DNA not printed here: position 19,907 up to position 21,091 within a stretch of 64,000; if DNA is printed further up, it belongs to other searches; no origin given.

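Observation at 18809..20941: Unusual gene fusion: RmlD-like sugar reductase fused to a PseC-type aminotransferase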

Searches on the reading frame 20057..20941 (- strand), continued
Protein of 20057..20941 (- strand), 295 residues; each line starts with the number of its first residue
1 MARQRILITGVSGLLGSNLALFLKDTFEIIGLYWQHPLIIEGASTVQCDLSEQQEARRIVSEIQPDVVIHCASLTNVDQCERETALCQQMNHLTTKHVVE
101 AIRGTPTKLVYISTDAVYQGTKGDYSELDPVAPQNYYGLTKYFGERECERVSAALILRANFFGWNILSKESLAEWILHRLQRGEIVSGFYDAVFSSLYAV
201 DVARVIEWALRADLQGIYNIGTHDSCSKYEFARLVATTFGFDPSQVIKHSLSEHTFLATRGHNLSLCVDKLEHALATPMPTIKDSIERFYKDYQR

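Call 56: search_protein_families(library=ncbifam, proteins=[L054:10867-12027:+, L006:11974-13161:+, L033:11375-12643:+, L044:13806-15104:+, L048:13760-14878:+, L061:19455-20618:+, L062:7182-8474:+, L064:16374-17579:+], max_evalue=1e-30)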
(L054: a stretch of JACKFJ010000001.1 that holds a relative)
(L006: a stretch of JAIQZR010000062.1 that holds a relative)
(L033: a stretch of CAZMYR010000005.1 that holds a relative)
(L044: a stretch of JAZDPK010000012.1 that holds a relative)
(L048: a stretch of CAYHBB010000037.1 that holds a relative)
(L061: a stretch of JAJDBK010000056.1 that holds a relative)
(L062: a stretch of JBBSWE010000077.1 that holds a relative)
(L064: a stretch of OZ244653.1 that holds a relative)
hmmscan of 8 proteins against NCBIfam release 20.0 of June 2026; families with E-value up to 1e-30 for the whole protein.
L054:10867-12027:+ (387 aa): 7 families
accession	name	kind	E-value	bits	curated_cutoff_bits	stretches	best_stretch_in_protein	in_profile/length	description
TIGR03588.1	PseC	equivalog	3.8e-79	266.4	423.5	1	16-373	2-378/380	UDP-4-amino-4,6-dideoxy-N-acetyl-beta-L-altrosamine transaminase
TIGR04181.1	NHT_00031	hypoth_equivalog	1e-78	264.8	420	1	23-354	8-357/359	LegC family aminotransferase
NF008687.0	PRK11706.1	equivalog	4.1e-67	226.6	375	1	16-373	2-372/375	dTDP-4-amino-4,6-dideoxygalactose transaminase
NF008658.2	PRK11658.1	equivalog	4.8e-66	222.9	631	1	16-375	5-377/379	UDP-4-amino-4-deoxy-L-arabinose aminotransferase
TIGR04427.1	PLP_DesI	equivalog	1.9e-57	195.2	650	1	35-373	42-381/390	dTDP-4-dehydro-6-deoxyglucose aminotransferase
TIGR02379.1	ECA_wecE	subfamily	2.7e-56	190.9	434.85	1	42-375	29-375/376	dTDP-4-amino-4,6-dideoxy-D-glucose transaminase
NF011936.0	PRK15407.1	equivalog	3.5e-44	151.2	423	1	12-223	33-252/440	lipopolysaccharide biosynthesis protein RfbH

L006:11974-13161:+ (396 aa): 7 families
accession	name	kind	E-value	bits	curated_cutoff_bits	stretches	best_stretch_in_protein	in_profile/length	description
TIGR04181.1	NHT_00031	hypoth_equivalog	1.1e-154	514.7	420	1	16-373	1-359/359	LegC family aminotransferase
TIGR03588.1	PseC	equivalog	1e-80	271.5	423.5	1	16-391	2-379/380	UDP-4-amino-4,6-dideoxy-N-acetyl-beta-L-altrosamine transaminase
NF008687.0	PRK11706.1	equivalog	9.8e-59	199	375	1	16-392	2-374/375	dTDP-4-amino-4,6-dideoxygalactose transaminase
NF008658.2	PRK11658.1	equivalog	4.6e-54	183.5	631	1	15-352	4-336/379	UDP-4-amino-4-deoxy-L-arabinose aminotransferase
TIGR02379.1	ECA_wecE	subfamily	6.9e-51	173.2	434.85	1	15-392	1-375/376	dTDP-4-amino-4,6-dideoxy-D-glucose transaminase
TIGR04427.1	PLP_DesI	equivalog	9e-50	169.9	650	1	31-389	38-380/390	dTDP-4-dehydro-6-deoxyglucose aminotransferase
NF011936.0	PRK15407.1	equivalog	2e-43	148.7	423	0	15-234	36-245/440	lipopolysaccharide biosynthesis protein RfbH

L033:11375-12643:+ (423 aa): 7 families
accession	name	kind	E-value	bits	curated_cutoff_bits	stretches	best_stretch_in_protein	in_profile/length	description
TIGR03588.1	PseC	equivalog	1.1e-79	268.2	423.5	1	58-410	27-379/380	UDP-4-amino-4,6-dideoxy-N-acetyl-beta-L-altrosamine transaminase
NF008658.2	PRK11658.1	equivalog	1.3e-71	241.3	631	1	27-412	10-378/379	UDP-4-amino-4-deoxy-L-arabinose aminotransferase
TIGR04181.1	NHT_00031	hypoth_equivalog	4.9e-69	232.9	420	1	27-365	6-342/359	LegC family aminotransferase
NF008687.0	PRK11706.1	equivalog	7.2e-61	206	375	1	60-364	30-335/375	dTDP-4-amino-4,6-dideoxygalactose transaminase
TIGR04427.1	PLP_DesI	equivalog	1.6e-58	198.7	650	1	6-352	4-333/390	dTDP-4-dehydro-6-deoxyglucose aminotransferase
NF011936.0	PRK15407.1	equivalog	2.2e-50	171.7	423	1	38-250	41-262/440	lipopolysaccharide biosynthesis protein RfbH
TIGR02379.1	ECA_wecE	subfamily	7.8e-50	169.7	434.85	1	59-342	29-315/376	dTDP-4-amino-4,6-dideoxy-D-glucose transaminase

L044:13806-15104:+ (433 aa): 7 families
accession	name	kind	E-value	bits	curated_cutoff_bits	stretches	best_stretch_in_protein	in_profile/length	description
TIGR03588.1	PseC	equivalog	1.6e-68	231.4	423.5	1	31-380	7-353/380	UDP-4-amino-4,6-dideoxy-N-acetyl-beta-L-altrosamine transaminase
NF008687.0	PRK11706.1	equivalog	6.9e-57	192.9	375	1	67-364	33-332/375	dTDP-4-amino-4,6-dideoxygalactose transaminase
NF008658.2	PRK11658.1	equivalog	1.1e-55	188.9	631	1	33-344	12-317/379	UDP-4-amino-4-deoxy-L-arabinose aminotransferase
TIGR04181.1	NHT_00031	hypoth_equivalog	3.1e-53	180.9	420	1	64-367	29-341/359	LegC family aminotransferase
TIGR02379.1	ECA_wecE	subfamily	3.9e-46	157.5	434.85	1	64-352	30-322/376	dTDP-4-amino-4,6-dideoxy-D-glucose transaminase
TIGR04427.1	PLP_DesI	equivalog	5.7e-42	144.2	650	1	63-354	50-332/390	dTDP-4-dehydro-6-deoxyglucose aminotransferase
NF011936.0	PRK15407.1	equivalog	2.5e-38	131.9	423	1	34-243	33-251/440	lipopolysaccharide biosynthesis protein RfbH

L048:13760-14878:+ (373 aa): 7 families
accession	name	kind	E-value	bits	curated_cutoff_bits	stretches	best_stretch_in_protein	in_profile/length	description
TIGR04181.1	NHT_00031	hypoth_equivalog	3.2e-117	391.4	420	1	12-352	1-359/359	LegC family aminotransferase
TIGR03588.1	PseC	equivalog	1.8e-72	244.4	423.5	1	27-370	17-379/380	UDP-4-amino-4,6-dideoxy-N-acetyl-beta-L-altrosamine transaminase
NF008687.0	PRK11706.1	equivalog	5.1e-61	206.5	375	1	12-337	2-337/375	dTDP-4-amino-4,6-dideoxygalactose transaminase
NF011936.0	PRK15407.1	equivalog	3.1e-58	197.5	423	1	35-210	59-242/440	lipopolysaccharide biosynthesis protein RfbH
NF008658.2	PRK11658.1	equivalog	2.7e-56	190.9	631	1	15-337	8-342/379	UDP-4-amino-4-deoxy-L-arabinose aminotransferase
TIGR04427.1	PLP_DesI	equivalog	1.4e-52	179.1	650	1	22-370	33-382/390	dTDP-4-dehydro-6-deoxyglucose aminotransferase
TIGR02379.1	ECA_wecE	subfamily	5.4e-50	170.2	434.85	1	12-338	2-339/376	dTDP-4-amino-4,6-dideoxy-D-glucose transaminase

L061:19455-20618:+ (388 aa): 7 families
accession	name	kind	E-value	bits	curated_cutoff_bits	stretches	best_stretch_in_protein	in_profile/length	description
TIGR03588.1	PseC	equivalog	1e-98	330.8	423.5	1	9-378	2-379/380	UDP-4-amino-4,6-dideoxy-N-acetyl-beta-L-altrosamine transaminase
NF008658.2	PRK11658.1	equivalog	5.4e-92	308.4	631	1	9-378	5-376/379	UDP-4-amino-4-deoxy-L-arabinose aminotransferase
NF008687.0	PRK11706.1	equivalog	6.8e-76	255.4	375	1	9-377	2-372/375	dTDP-4-amino-4,6-dideoxygalactose transaminase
TIGR04181.1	NHT_00031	hypoth_equivalog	1.1e-69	235.1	420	1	32-358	25-357/359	LegC family aminotransferase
TIGR02379.1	ECA_wecE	subfamily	2.5e-63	214.1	434.85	1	9-376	2-372/376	dTDP-4-amino-4,6-dideoxy-D-glucose transaminase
TIGR04427.1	PLP_DesI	equivalog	9.8e-57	192.8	650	1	35-380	50-384/390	dTDP-4-dehydro-6-deoxyglucose aminotransferase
NF011936.0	PRK15407.1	equivalog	3.8e-49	167.5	423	1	18-381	46-438/440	lipopolysaccharide biosynthesis protein RfbH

L062:7182-8474:+ (431 aa): 7 families
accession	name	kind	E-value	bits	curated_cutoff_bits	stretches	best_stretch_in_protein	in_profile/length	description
TIGR03588.1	PseC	equivalog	8e-67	225.8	423.5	1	59-376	27-354/380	UDP-4-amino-4,6-dideoxy-N-acetyl-beta-L-altrosamine transaminase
NF008687.0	PRK11706.1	equivalog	3.3e-57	193.9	375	1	66-347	35-321/375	dTDP-4-amino-4,6-dideoxygalactose transaminase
NF008658.2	PRK11658.1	equivalog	2.2e-54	184.5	631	1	29-340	11-318/379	UDP-4-amino-4-deoxy-L-arabinose aminotransferase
TIGR04181.1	NHT_00031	hypoth_equivalog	3.6e-54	184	420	1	61-359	29-338/359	LegC family aminotransferase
TIGR02379.1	ECA_wecE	subfamily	8.1e-49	166.3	434.85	1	65-341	34-316/376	dTDP-4-amino-4,6-dideoxy-D-glucose transaminase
TIGR04427.1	PLP_DesI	equivalog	1.6e-39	136.2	650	1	60-356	50-340/390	dTDP-4-dehydro-6-deoxyglucose aminotransferase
NF011936.0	PRK15407.1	equivalog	7.1e-37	127.1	423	0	36-231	38-242/440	lipopolysaccharide biosynthesis protein RfbH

L064:16374-17579:+ (402 aa): 7 families
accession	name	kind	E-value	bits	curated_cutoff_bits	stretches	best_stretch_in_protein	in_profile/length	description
TIGR03588.1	PseC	equivalog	1.5e-87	294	423.5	1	23-397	2-380/380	UDP-4-amino-4,6-dideoxy-N-acetyl-beta-L-altrosamine transaminase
NF008658.2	PRK11658.1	equivalog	5.1e-69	232.7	631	1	23-398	5-378/379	UDP-4-amino-4-deoxy-L-arabinose aminotransferase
NF008687.0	PRK11706.1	equivalog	2.6e-61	207.4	375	1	23-396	2-373/375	dTDP-4-amino-4,6-dideoxygalactose transaminase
TIGR04427.1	PLP_DesI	equivalog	4.6e-61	207.1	650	1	40-396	40-382/390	dTDP-4-dehydro-6-deoxyglucose aminotransferase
TIGR04181.1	NHT_00031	hypoth_equivalog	6e-59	199.7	420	1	23-356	1-340/359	LegC family aminotransferase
NF011936.0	PRK15407.1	equivalog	1.4e-58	198.7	423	1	23-399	37-438/440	lipopolysaccharide biosynthesis protein RfbH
TIGR02379.1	ECA_wecE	subfamily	5.1e-50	170.3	434.85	1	23-396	2-374/376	dTDP-4-amino-4,6-dideoxy-D-glucose transaminase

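Call 60: search_protein_families(library=pfam, proteins=[L076:1886-3832:+, L076:3881-5011:+, L076:5012-5806:+, L076:5927-6778:+, L076:6775-7749:+, L076:8486-9901:+, L076:9998-10906:+, L076:10903-11985:+, L076:11945-12517:+, L076:12522-13226:+], max_evalue=0.00001)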
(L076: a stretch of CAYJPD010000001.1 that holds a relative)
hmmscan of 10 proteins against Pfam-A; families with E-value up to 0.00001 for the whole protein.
L076:1886-3832:+ (648 aa): 0 families

L076:3881-5011:+ (376 aa): 2 families
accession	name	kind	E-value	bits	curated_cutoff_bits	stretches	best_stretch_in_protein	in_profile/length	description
PF01041.23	DegT_DnrJ_EryC1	-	2.7e-87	293.8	19.8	1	12-371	6-359/360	DegT/DnrJ/EryC1/StrS aminotransferase family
PF00155.27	Aminotran_1_2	-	6.2e-10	39.2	19.7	1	47-154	66-187/361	Aminotransferase class I and II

L076:5012-5806:+ (264 aa): 5 families
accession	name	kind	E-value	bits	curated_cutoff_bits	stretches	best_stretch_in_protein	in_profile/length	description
PF13489.12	Methyltransf_23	-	3.6e-14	53.2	27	1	41-185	18-163/164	Methyltransferase domain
PF08242.18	Methyltransf_12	-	1.1e-13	52.1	30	1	50-143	1-98/98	Methyltransferase domain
PF08241.18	Methyltransf_11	-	6.4e-10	40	21.2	1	51-145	2-95/95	Methyltransferase domain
PF13847.12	Methyltransf_31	-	7e-10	39.2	27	1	47-154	5-119/145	Methyltransferase domain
PF13649.12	Methyltransf_25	-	2e-08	35.2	27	1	50-141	2-97/97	Methyltransferase domain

L076:5927-6778:+ (283 aa): 2 families
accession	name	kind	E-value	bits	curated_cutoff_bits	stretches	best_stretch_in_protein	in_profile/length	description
PF00551.24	Formyl_trans_N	-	3.7e-17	63.1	26.1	1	9-150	30-172/181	Formyl transferase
PF02911.23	Formyl_trans_C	-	3.8e-16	59.5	21.1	1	185-272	4-89/100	Formyl transferase, C-terminal domain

L076:6775-7749:+ (324 aa): 1 family
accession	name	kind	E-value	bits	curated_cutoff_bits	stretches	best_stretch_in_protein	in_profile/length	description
PF00535.33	Glycos_transf_2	-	1.9e-24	86.9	23.3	1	15-176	1-166/168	Glycosyl transferase family 2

L076:8486-9901:+ (471 aa): 2 families
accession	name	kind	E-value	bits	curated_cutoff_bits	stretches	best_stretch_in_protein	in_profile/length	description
PF01943.22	Polysacc_synt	-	2e-19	70.5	28.2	1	12-271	5-269/274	Polysaccharide biosynthesis protein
PF13440.11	Polysacc_synt_3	-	1.3e-08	34.9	23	1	32-321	1-291/293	Polysaccharide biosynthesis protein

L076:9998-10906:+ (302 aa): 6 families
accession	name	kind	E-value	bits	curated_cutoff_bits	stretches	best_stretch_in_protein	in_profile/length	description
PF04321.23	RmlD_sub_bind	-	1.4e-42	146.2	27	1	3-285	2-280/287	RmlD substrate binding domain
PF01370.27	Epimerase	-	1.7e-23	83.7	20.9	1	4-219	1-240/240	NAD dependent epimerase/dehydratase family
PF16363.11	GDP_Man_Dehyd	-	6.7e-15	55.8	27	1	5-152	1-170/332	GDP-mannose 4,6 dehydratase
PF07993.18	NAD_binding_4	-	3.9e-09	36.5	20.1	1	59-159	86-206/258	Male sterility protein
PF02719.21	Polysacc_synt_2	-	4.9e-07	29.7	20.2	1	44-148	60-151/293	Polysaccharide biosynthesis protein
PF01073.25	3Beta_HSD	-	5.7e-07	29.3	22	1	42-152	49-163/280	3-beta hydroxysteroid dehydrogenase/isomerase family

L076:10903-11985:+ (360 aa): 1 family
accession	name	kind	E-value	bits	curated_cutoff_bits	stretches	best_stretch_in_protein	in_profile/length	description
PF03102.20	NeuB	-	5e-71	239.4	22.1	1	40-284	1-241/241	NeuB family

L076:11945-12517:+ (190 aa): 2 families
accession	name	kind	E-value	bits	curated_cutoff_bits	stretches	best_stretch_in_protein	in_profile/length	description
PF13302.13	Acetyltransf_3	-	2.6e-16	61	25.4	1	17-158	1-137/138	Acetyltransferase (GNAT) domain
PF13420.13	Acetyltransf_4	-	1.3e-09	38.7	24.3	1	21-177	2-153/155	Acetyltransferase (GNAT) domain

L076:12522-13226:+ (234 aa): 1 family
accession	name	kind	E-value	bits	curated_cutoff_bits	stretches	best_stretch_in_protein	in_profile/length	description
PF02348.25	CTP_transf_3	-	1.1e-27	97.7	22.6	1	8-179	2-148/217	Cytidylyltransferase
